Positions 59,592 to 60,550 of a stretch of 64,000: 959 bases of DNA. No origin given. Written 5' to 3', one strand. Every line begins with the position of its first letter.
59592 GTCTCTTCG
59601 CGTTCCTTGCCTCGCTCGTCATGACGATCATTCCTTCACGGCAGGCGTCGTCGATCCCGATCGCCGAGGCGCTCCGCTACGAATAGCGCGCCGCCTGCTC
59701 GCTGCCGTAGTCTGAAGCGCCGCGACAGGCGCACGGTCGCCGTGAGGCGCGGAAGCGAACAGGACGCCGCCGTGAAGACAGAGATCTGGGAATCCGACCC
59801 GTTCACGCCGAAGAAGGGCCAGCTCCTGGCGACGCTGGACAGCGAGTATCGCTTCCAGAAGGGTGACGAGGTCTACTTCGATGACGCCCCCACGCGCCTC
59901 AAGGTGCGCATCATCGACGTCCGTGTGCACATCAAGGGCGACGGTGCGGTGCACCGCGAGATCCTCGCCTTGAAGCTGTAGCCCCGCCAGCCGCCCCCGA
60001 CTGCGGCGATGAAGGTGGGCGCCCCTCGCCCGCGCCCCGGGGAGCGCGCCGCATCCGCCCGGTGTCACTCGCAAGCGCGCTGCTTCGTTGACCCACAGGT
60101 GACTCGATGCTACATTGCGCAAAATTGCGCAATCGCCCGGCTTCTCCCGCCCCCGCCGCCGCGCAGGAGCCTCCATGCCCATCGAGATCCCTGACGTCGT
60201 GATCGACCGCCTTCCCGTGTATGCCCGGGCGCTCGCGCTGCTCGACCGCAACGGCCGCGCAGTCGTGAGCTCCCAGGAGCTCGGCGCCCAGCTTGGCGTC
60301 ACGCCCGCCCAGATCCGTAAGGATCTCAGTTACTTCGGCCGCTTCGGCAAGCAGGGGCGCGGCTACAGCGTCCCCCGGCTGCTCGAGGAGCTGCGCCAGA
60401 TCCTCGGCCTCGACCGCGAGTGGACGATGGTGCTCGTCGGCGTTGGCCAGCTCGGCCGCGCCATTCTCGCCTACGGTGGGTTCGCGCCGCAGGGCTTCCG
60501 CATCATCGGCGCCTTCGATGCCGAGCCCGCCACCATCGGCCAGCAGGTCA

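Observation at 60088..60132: Rex-box-like 18-bp palindrome overlapping the -10 of a sigma70-type promoter in front of rex (autoregulation candidate)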

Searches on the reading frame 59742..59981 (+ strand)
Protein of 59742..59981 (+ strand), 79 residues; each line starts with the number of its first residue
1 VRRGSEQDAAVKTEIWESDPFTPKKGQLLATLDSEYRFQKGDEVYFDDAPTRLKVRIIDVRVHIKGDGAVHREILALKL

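Call 5: search_protein_families(library=pfam, proteins=[window:59742-59981:+])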
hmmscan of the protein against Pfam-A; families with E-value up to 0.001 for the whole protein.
window:59742-59981:+ (79 aa): 0 families

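Call 33: search_protein_families(library=ncbifam, proteins=[window:59742-59981:+], max_evalue=0.01)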
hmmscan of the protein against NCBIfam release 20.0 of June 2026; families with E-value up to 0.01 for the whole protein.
window:59742-59981:+ (79 aa): 0 families

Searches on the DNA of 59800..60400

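Call 44: search_rna_families(source=window, start=59800, end=60400, threshold=evalue, max_evalue=1)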
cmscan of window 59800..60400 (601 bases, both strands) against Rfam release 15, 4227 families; matches with E-value up to 1: 1.
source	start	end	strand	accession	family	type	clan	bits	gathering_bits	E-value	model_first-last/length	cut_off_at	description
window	60003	60038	+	RF01151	snoU82P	Gene; snRNA; snoRNA; CD-box;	-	16.1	42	0.12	1-55/55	no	Small nucleolar RNA U82P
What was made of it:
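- No Rfam family reaches its gathering score there (call 44).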
